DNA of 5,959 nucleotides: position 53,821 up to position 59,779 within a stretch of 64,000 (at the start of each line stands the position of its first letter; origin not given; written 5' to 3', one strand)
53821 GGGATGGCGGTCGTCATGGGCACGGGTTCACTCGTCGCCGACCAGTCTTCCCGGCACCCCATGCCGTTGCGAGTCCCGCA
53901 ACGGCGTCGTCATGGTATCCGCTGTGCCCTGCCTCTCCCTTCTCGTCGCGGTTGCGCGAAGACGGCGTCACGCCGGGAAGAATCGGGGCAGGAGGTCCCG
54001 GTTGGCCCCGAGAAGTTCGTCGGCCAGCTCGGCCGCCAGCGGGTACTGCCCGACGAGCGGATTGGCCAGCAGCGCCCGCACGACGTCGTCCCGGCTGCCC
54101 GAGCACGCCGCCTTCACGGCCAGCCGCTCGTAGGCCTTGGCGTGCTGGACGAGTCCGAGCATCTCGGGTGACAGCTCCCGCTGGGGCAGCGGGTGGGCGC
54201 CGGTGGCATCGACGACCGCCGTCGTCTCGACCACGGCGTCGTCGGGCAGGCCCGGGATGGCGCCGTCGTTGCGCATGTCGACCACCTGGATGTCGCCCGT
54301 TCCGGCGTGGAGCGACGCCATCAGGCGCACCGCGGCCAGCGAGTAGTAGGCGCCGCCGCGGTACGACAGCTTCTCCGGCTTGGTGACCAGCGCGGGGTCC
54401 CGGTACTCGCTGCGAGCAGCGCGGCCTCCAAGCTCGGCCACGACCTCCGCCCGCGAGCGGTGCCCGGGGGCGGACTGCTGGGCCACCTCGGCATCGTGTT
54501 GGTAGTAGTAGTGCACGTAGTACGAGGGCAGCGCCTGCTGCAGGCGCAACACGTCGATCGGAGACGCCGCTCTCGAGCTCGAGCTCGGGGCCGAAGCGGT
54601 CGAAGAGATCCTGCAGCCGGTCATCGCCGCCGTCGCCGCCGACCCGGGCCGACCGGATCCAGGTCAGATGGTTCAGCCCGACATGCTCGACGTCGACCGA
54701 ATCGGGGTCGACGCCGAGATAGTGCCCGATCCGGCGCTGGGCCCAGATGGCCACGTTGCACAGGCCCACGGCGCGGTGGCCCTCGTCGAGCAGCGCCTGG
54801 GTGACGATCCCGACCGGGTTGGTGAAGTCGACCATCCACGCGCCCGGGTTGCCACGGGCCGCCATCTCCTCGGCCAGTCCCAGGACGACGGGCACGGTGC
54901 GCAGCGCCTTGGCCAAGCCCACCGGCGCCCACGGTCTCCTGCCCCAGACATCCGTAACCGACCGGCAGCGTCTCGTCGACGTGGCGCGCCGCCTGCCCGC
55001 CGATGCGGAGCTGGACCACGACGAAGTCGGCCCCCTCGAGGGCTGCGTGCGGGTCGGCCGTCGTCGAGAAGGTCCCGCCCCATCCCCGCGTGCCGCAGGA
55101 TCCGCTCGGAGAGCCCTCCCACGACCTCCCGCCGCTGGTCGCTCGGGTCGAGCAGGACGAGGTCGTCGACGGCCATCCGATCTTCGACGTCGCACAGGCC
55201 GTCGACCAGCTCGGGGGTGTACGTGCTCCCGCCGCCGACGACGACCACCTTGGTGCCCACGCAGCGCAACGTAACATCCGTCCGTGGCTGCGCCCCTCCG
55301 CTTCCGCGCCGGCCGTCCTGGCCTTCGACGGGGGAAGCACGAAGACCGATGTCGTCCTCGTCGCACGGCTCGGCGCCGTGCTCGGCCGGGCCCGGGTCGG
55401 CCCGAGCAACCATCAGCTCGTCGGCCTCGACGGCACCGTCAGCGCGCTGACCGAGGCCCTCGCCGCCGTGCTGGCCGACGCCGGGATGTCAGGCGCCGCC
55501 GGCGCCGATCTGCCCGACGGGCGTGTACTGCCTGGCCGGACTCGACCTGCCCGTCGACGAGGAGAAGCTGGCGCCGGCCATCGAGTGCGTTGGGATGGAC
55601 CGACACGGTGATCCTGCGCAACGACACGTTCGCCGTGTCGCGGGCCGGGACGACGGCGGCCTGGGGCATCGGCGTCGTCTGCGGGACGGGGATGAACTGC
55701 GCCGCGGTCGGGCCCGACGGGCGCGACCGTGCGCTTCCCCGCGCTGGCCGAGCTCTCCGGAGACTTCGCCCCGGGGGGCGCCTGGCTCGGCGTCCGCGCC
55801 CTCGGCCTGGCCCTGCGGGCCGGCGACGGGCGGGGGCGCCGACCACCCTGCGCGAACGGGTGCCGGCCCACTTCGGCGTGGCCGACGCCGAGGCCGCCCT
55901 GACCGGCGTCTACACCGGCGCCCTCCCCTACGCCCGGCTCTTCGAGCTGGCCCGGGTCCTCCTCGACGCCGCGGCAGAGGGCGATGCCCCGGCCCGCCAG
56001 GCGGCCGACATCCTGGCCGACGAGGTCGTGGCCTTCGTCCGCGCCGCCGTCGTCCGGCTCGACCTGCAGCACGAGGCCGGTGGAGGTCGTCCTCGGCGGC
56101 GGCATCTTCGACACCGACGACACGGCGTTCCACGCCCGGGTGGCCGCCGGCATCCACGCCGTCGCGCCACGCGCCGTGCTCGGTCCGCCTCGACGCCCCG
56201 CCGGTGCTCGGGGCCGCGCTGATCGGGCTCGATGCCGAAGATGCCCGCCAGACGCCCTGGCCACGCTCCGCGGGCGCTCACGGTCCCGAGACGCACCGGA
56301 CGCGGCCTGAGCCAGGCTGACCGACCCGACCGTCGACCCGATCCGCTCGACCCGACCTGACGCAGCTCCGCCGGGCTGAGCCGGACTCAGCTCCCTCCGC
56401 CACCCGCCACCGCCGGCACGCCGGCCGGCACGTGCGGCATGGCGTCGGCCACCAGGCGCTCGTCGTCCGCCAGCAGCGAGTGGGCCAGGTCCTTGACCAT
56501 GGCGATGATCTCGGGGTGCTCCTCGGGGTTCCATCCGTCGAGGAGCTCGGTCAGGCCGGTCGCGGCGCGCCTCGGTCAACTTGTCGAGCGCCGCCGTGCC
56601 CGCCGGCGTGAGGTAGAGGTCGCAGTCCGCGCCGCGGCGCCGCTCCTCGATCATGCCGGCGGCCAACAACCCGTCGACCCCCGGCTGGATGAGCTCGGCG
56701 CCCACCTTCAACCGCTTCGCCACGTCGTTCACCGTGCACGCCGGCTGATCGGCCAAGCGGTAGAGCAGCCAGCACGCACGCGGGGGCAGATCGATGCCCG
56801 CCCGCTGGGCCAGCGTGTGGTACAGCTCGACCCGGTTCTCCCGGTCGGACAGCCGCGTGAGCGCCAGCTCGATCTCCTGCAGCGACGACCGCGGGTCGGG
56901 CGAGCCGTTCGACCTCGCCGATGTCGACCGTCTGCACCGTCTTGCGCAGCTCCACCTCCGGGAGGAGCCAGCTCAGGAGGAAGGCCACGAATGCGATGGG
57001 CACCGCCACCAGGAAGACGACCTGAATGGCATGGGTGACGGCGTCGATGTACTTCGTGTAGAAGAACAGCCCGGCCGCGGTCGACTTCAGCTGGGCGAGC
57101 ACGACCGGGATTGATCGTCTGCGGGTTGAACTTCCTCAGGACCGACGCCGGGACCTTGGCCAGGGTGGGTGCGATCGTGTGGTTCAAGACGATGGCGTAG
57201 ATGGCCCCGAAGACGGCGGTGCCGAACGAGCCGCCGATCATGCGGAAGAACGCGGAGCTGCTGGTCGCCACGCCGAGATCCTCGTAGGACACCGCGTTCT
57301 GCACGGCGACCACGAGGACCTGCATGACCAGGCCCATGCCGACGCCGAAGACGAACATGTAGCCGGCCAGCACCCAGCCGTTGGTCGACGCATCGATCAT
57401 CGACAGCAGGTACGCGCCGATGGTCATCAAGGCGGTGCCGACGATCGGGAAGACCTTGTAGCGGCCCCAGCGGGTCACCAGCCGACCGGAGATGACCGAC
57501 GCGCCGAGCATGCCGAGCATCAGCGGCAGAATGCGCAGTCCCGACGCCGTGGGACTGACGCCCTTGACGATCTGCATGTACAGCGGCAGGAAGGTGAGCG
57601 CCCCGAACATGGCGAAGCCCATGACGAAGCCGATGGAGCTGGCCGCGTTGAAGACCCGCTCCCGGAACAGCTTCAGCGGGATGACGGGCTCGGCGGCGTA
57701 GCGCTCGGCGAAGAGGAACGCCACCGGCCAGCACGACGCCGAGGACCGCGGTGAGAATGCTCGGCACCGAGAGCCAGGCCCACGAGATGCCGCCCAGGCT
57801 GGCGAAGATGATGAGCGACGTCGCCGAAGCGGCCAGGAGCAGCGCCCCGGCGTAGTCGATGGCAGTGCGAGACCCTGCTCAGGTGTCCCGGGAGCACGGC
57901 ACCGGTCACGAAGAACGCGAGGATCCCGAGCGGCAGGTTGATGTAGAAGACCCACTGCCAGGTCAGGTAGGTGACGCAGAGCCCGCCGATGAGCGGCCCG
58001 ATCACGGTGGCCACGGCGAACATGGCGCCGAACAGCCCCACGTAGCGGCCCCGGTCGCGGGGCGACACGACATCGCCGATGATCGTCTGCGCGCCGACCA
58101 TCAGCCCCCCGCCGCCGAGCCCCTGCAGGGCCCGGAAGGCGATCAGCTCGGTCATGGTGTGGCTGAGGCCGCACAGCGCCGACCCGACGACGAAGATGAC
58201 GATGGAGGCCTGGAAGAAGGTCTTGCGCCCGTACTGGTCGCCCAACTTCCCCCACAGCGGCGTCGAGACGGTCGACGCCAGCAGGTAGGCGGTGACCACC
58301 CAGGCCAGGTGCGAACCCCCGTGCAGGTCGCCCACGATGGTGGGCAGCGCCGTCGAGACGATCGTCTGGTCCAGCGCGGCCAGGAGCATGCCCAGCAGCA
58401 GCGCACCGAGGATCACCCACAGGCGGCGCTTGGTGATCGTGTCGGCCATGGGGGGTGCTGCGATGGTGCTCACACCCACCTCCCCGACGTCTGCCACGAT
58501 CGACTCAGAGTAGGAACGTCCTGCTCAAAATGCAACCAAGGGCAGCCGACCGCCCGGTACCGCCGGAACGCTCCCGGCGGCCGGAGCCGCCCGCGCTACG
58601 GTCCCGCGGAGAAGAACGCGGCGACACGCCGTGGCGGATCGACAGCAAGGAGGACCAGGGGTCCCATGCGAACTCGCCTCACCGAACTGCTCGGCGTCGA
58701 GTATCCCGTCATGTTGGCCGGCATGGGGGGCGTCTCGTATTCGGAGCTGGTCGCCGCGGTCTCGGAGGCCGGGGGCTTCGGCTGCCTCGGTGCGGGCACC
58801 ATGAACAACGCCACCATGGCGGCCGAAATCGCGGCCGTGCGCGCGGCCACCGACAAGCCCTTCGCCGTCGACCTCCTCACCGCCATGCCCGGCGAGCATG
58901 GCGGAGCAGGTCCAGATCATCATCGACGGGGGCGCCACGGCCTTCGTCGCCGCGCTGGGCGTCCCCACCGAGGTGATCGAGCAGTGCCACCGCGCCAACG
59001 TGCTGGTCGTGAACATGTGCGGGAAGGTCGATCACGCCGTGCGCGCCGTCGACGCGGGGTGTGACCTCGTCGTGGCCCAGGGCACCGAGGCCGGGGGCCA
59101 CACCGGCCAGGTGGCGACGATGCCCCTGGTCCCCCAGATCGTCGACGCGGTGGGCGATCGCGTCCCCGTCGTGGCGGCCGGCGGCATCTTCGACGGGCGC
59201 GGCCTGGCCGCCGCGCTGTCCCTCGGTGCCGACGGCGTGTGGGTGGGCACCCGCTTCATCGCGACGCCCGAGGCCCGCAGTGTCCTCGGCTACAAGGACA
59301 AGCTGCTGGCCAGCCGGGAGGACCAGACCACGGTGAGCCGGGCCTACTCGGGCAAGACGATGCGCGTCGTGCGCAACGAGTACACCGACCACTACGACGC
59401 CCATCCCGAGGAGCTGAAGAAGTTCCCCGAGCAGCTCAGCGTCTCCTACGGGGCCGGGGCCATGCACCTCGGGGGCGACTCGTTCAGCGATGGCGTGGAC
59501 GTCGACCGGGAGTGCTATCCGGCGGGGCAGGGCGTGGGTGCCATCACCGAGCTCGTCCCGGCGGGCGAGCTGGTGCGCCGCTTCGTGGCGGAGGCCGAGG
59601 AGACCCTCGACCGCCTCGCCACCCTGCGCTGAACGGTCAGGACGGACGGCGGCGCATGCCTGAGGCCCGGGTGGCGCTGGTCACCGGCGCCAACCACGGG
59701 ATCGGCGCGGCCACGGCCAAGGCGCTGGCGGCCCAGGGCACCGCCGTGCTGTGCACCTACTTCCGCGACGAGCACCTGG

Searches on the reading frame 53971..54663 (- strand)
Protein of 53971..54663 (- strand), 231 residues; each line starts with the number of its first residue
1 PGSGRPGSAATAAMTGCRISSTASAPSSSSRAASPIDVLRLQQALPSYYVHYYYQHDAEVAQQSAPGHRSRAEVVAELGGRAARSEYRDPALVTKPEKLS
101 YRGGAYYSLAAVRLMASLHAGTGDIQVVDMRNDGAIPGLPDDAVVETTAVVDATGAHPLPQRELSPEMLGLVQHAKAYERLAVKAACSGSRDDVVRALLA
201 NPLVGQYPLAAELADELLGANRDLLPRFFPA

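Call 61: search_protein_families(library=pfam, proteins=[window:53971-54663:-], max_evalue=0.001)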
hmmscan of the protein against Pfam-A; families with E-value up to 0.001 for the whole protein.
window:53971-54663:- (231 aa): 1 family
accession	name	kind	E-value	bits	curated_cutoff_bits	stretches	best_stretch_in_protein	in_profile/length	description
PF11975.13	Glyco_hydro_4C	-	1.6e-39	136.5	24.1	1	35-204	46-211/211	Family 4 glycosyl hydrolase C-terminal domain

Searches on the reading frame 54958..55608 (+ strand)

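Call 61: search_protein_families(library=pfam, proteins=[window:54958-55608:+], max_evalue=0.001)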
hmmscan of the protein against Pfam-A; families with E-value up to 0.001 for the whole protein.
window:54958-55608:+ (217 aa): 1 family
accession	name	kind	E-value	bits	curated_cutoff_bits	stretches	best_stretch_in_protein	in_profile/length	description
PF01869.26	BcrAD_BadFG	-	1.3e-06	28.6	31.5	1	124-179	4-59/271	BadF/BadG/BcrA/BcrD ATPase family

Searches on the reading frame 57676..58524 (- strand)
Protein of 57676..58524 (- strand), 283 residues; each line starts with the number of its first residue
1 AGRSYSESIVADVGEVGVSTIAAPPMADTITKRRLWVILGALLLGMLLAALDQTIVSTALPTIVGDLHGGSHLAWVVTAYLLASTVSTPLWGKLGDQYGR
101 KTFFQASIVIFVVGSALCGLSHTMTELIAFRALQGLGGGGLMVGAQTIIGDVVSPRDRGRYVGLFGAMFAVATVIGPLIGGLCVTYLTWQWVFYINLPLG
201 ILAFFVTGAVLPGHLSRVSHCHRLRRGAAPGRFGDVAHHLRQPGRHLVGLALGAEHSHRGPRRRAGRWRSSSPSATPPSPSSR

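Call 61: search_protein_families(library=pfam, proteins=[window:57676-58524:-], max_evalue=0.001)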
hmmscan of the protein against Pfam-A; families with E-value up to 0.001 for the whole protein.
window:57676-58524:- (283 aa): 4 families
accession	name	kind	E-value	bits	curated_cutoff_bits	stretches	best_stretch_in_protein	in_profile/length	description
PF07690.21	MFS_1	-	5.7e-42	144.3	33.4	1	42-211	1-172/347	Major Facilitator Superfamily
PF00083.30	Sugar_tr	-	2.1e-14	53.7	22.3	1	72-206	47-187/452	Sugar (and other) transporter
PF06609.19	TRI12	-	1.3e-08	34.3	23.2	1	56-203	63-209/599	Fungal trichothecene efflux pump (TRI12)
PF13347.12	MFS_2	-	6.8e-05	22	27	1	42-186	229-379/427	MFS/sugar transport protein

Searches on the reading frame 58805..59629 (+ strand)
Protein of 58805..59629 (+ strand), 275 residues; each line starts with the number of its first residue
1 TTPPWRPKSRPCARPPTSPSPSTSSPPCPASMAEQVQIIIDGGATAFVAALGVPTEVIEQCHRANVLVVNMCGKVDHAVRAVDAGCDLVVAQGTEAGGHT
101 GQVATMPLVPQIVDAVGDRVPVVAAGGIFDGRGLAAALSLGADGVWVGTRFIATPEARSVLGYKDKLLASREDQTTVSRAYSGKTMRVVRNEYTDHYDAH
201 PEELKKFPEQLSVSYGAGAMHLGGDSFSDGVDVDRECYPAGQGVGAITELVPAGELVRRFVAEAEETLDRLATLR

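Call 61: search_protein_families(library=pfam, proteins=[window:58805-59629:+], max_evalue=0.001)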
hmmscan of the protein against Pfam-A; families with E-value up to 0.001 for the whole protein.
window:58805-59629:+ (275 aa): 2 families
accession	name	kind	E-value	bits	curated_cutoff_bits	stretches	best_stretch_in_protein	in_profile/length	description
PF03060.21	NMO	-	3.2e-45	155.4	28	1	33-262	103-330/331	Nitronate monooxygenase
PF01070.24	FMN_dh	-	1.1e-10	41.5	24.9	1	74-153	228-307/350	FMN-dependent dehydrogenase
